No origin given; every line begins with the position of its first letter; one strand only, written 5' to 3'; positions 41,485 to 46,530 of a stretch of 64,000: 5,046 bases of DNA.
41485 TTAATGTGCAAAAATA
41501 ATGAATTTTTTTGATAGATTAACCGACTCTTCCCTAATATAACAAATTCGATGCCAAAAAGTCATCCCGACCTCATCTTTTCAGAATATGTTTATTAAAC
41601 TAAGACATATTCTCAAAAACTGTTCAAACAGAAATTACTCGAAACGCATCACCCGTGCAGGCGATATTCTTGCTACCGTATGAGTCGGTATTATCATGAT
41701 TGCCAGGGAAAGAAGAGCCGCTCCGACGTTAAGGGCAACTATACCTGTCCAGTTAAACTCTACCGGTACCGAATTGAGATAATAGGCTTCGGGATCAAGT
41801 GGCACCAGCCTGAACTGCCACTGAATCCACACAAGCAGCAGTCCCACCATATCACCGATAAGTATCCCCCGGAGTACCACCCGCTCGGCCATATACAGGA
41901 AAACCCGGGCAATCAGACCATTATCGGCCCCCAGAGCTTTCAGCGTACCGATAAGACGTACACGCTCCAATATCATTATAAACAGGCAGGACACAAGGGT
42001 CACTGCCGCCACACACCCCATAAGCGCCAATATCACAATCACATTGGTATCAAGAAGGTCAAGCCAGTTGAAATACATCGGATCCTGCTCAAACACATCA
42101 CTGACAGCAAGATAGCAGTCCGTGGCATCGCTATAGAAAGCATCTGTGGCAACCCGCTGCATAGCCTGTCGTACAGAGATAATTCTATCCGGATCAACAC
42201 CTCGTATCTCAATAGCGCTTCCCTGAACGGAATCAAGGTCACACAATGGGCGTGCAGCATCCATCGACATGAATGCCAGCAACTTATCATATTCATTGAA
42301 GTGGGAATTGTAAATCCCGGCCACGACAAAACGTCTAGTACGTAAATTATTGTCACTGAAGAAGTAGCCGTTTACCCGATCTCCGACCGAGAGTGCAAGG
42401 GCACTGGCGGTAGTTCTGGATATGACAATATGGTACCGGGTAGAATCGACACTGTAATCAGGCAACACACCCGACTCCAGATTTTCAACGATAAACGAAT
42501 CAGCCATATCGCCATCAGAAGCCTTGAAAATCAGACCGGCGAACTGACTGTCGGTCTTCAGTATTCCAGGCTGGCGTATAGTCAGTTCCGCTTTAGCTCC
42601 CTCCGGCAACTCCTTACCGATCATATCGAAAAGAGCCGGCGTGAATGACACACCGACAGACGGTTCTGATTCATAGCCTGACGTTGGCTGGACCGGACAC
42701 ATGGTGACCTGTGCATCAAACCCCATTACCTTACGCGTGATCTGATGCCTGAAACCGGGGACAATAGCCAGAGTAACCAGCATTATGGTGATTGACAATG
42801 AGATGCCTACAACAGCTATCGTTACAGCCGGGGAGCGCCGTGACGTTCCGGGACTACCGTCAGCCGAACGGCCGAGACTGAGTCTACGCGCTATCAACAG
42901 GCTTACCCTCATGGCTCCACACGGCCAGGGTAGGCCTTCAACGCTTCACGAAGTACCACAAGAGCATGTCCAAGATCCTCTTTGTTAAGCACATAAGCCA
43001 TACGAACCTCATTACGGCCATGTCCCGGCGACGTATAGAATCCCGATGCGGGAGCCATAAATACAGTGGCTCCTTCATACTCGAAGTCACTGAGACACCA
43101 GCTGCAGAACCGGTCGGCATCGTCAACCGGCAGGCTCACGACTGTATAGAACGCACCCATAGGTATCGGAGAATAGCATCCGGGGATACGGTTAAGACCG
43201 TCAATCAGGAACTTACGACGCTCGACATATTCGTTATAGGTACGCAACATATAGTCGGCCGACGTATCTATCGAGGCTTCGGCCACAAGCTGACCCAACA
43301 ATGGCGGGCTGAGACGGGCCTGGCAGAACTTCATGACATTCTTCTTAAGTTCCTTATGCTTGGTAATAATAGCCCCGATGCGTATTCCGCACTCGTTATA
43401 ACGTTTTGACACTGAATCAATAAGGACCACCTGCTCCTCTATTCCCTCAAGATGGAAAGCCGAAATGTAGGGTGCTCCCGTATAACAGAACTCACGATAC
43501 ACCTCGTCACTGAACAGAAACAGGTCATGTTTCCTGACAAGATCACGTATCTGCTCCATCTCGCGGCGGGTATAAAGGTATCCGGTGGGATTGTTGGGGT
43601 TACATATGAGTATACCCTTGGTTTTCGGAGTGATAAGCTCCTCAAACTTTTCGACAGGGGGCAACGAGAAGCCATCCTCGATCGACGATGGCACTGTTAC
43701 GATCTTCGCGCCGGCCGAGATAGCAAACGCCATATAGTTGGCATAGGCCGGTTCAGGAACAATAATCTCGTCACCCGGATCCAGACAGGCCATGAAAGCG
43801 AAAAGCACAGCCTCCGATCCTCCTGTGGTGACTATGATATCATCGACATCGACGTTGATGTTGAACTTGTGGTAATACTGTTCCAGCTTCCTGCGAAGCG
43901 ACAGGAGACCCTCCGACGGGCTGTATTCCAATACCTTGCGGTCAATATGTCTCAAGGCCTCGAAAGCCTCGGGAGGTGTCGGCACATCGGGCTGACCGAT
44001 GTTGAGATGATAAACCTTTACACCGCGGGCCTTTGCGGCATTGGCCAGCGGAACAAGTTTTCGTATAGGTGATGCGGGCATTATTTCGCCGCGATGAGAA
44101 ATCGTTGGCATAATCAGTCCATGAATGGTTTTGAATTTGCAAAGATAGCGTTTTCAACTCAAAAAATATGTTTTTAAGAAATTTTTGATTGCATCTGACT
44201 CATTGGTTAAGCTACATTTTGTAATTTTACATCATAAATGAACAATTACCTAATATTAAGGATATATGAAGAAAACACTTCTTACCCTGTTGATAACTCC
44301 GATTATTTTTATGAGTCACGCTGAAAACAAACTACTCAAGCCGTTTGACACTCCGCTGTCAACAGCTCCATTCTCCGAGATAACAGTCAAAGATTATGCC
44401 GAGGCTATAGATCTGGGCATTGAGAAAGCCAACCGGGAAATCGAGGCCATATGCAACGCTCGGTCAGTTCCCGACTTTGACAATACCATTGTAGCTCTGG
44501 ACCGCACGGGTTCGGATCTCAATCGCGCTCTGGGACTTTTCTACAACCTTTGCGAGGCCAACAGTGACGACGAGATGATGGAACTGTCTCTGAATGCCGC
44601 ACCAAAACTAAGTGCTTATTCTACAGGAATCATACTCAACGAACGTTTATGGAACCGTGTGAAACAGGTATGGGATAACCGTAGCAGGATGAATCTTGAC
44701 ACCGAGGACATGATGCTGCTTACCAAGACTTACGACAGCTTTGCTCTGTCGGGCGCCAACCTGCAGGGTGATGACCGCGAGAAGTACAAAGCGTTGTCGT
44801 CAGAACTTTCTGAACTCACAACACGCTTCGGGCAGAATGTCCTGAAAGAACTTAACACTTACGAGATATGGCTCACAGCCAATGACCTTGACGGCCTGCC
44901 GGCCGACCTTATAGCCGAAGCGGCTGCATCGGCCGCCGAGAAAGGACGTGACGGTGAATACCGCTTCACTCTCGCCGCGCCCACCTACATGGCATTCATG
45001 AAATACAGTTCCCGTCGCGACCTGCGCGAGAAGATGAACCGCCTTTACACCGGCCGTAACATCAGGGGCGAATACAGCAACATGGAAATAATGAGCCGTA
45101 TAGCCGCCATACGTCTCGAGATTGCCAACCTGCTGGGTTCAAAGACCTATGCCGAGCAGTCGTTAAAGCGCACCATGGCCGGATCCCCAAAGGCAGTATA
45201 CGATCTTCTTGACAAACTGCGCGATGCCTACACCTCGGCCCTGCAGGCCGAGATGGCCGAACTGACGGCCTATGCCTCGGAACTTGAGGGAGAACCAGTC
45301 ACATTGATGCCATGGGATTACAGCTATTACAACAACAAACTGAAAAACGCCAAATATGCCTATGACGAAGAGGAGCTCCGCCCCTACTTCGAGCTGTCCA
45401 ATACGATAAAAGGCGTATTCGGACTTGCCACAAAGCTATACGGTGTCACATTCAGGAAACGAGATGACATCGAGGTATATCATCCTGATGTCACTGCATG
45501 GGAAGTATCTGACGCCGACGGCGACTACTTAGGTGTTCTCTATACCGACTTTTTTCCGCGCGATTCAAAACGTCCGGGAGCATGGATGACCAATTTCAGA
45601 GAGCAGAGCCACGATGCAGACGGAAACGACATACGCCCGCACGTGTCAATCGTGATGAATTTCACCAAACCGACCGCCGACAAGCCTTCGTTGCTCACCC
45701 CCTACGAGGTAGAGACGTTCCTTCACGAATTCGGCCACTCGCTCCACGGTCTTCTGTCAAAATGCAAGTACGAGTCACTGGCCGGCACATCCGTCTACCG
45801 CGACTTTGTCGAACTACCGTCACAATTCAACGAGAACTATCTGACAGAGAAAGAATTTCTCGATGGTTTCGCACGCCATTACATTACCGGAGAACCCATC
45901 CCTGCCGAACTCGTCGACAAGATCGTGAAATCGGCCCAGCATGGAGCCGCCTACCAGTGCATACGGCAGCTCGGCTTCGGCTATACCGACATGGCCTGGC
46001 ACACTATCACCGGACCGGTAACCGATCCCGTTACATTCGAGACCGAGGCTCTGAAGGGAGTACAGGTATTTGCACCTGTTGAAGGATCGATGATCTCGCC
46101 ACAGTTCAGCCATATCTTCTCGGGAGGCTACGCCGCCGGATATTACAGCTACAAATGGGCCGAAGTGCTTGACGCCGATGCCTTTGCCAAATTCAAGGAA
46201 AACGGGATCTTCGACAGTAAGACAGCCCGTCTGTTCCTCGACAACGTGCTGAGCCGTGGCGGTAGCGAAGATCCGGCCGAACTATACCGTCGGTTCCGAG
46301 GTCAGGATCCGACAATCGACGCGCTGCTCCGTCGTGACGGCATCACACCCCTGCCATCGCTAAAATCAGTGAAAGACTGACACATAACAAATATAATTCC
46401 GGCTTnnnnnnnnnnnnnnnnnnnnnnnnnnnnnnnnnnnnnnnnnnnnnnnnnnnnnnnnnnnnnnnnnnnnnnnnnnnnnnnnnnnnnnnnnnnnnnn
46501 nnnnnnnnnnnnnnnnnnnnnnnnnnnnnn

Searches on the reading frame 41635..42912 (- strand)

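Call 6: search_protein_families(library=pfam, proteins=[window:41635-42912:-], max_evalue=0.0001)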
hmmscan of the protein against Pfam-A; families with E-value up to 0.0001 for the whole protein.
window:41635-42912:- (425 aa): 2 families
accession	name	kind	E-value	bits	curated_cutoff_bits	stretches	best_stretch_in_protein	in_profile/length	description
PF02687.27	FtsX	-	2.8e-11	43.9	25.5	1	293-418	2-120/120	FtsX-like permease C-terminal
PF12704.14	MacB_PCD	-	5.5e-09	37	27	1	32-253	3-206/207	MacB-like periplasmic core domain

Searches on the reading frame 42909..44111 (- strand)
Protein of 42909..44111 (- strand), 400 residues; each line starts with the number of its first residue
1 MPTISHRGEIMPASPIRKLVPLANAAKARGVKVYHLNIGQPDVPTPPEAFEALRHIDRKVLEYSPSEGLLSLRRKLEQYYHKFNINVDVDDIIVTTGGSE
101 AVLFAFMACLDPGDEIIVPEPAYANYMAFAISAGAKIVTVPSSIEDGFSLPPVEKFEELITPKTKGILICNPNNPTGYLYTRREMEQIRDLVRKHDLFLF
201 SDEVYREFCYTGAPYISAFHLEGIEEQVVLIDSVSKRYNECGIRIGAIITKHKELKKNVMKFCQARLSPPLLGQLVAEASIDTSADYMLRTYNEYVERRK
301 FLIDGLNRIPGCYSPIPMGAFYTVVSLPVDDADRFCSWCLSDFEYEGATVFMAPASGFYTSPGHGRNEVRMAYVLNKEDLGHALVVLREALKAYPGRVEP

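Call 6: search_protein_families(library=pfam, proteins=[window:42909-44111:-], max_evalue=0.0001)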
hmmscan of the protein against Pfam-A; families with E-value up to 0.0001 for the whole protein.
window:42909-44111:- (400 aa): 4 families
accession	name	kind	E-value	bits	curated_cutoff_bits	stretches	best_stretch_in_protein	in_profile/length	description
PF00155.27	Aminotran_1_2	-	9.9e-53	180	19.7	1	33-383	3-357/361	Aminotransferase class I and II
PF01041.23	DegT_DnrJ_EryC1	-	3e-10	40.3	19.8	1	70-202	21-145/360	DegT/DnrJ/EryC1/StrS aminotransferase family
PF00266.25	Aminotran_5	-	2.6e-07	30.4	21.5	1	85-203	56-176/371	Aminotransferase class-V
PF01053.26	Cys_Met_Meta_PP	-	8.1e-05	21.8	27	0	92-204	70-175/381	Cys/Met metabolism PLP-dependent enzyme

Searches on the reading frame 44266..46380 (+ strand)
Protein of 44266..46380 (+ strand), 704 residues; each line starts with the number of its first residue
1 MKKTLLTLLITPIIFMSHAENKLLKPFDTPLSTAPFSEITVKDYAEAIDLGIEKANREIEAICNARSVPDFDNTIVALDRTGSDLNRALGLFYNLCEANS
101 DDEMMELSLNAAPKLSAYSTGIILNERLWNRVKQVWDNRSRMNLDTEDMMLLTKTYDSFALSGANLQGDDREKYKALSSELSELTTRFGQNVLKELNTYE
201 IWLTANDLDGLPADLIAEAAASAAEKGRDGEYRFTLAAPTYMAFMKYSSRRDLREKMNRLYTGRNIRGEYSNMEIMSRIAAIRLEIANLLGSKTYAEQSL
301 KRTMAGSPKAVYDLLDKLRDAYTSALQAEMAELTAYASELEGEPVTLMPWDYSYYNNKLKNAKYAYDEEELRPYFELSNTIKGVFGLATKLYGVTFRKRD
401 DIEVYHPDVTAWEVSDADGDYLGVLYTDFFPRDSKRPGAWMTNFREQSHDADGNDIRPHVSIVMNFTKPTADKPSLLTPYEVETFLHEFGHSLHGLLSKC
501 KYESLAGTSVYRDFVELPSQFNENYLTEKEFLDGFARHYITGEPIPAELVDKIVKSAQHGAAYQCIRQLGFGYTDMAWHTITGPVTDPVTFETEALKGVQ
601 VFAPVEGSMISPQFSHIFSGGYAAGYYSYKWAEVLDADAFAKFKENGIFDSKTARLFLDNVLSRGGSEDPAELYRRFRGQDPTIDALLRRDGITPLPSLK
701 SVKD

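Call 6: search_protein_families(library=pfam, proteins=[window:44266-46380:+], max_evalue=0.0001)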
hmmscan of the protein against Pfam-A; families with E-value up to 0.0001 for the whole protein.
window:44266-46380:+ (704 aa): 1 family
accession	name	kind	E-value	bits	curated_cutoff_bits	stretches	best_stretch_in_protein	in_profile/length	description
PF01432.26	Peptidase_M3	-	6.2e-129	431.7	27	1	244-690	1-454/457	Peptidase family M3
